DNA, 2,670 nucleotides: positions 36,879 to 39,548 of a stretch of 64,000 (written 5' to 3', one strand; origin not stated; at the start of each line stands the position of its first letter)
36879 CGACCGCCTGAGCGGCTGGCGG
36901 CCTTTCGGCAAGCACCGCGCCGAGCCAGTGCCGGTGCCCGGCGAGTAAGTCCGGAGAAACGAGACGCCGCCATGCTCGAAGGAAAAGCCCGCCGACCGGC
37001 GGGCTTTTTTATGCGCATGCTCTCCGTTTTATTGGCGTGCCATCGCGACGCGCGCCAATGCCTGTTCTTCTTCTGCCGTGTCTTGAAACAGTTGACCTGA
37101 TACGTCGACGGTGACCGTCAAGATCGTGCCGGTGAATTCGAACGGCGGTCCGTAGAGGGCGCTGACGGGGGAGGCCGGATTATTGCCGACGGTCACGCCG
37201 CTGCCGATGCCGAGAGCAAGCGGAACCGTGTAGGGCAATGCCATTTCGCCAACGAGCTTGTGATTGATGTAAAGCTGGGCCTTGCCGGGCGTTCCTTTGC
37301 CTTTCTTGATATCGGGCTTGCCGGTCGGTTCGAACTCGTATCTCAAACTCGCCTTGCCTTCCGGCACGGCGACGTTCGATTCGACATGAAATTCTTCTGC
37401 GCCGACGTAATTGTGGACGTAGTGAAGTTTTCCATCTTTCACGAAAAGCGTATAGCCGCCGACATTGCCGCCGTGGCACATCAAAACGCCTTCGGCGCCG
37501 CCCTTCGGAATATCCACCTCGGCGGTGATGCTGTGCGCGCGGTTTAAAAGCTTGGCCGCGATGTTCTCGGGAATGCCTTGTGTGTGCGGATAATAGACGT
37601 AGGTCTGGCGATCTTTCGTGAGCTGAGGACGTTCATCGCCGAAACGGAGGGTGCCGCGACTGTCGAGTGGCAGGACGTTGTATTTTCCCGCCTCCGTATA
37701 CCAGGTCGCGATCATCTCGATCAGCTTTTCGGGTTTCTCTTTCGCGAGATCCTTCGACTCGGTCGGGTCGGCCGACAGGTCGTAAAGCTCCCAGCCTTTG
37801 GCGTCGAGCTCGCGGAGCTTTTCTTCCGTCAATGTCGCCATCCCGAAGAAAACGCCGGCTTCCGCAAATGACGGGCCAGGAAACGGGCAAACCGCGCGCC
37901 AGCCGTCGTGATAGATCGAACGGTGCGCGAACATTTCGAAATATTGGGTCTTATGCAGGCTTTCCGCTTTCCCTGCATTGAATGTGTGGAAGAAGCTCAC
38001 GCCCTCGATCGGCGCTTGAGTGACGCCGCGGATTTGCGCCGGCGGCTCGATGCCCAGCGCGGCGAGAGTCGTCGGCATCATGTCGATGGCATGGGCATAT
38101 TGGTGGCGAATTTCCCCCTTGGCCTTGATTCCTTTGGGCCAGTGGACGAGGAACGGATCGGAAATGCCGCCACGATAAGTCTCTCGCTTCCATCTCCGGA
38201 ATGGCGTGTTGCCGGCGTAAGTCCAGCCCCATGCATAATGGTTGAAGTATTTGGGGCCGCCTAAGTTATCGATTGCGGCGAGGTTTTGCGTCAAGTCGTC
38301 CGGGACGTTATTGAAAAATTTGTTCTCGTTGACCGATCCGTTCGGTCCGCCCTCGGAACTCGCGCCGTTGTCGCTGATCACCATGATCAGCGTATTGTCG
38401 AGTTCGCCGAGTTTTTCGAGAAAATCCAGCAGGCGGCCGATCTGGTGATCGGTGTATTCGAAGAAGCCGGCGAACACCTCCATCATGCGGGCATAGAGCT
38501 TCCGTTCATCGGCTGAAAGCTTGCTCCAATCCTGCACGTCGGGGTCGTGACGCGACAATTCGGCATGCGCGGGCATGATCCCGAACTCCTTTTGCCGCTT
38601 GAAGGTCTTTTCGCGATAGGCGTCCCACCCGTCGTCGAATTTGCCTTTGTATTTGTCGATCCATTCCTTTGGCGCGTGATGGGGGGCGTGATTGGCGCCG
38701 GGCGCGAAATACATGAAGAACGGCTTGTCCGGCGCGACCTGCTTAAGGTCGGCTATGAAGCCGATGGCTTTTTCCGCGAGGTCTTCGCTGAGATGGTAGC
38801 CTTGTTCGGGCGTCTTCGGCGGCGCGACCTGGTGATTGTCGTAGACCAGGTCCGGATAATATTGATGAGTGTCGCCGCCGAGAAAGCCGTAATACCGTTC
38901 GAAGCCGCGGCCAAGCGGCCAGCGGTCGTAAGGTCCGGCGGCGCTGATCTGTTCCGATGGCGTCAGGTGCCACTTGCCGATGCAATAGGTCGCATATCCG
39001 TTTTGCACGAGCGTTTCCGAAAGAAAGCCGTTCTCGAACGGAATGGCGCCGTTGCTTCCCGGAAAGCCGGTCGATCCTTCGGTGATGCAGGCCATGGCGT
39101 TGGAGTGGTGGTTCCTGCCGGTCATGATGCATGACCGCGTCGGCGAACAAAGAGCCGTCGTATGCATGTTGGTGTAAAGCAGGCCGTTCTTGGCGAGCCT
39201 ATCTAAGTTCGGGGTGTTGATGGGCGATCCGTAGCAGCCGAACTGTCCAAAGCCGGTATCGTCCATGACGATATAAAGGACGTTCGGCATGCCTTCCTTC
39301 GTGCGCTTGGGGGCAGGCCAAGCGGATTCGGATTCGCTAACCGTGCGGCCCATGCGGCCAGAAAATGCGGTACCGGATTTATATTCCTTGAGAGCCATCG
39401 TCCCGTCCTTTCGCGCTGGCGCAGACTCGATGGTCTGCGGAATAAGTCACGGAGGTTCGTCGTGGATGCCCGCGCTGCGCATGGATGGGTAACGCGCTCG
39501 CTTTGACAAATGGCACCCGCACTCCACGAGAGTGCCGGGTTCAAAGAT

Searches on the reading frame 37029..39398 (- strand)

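Call 65: search_protein_families(library=pfam, proteins=[window:37029-39398:-], max_evalue=0.001)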
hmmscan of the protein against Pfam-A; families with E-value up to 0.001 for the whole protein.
window:37029-39398:- (789 aa): 3 families
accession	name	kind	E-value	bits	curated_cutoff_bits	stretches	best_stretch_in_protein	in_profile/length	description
PF00884.28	Sulfatase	-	1.9e-70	238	25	1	38-450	1-301/301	Sulfatase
PF16347.10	SGSH_C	-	7.4e-11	42.9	29.3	1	404-464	8-67/154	N-sulphoglucosamine sulphohydrolase, C-terminal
PF01663.27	Phosphodiest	-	8e-06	26.1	23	0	312-366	187-240/342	Type I phosphodiesterase / nucleotide pyrophosphatase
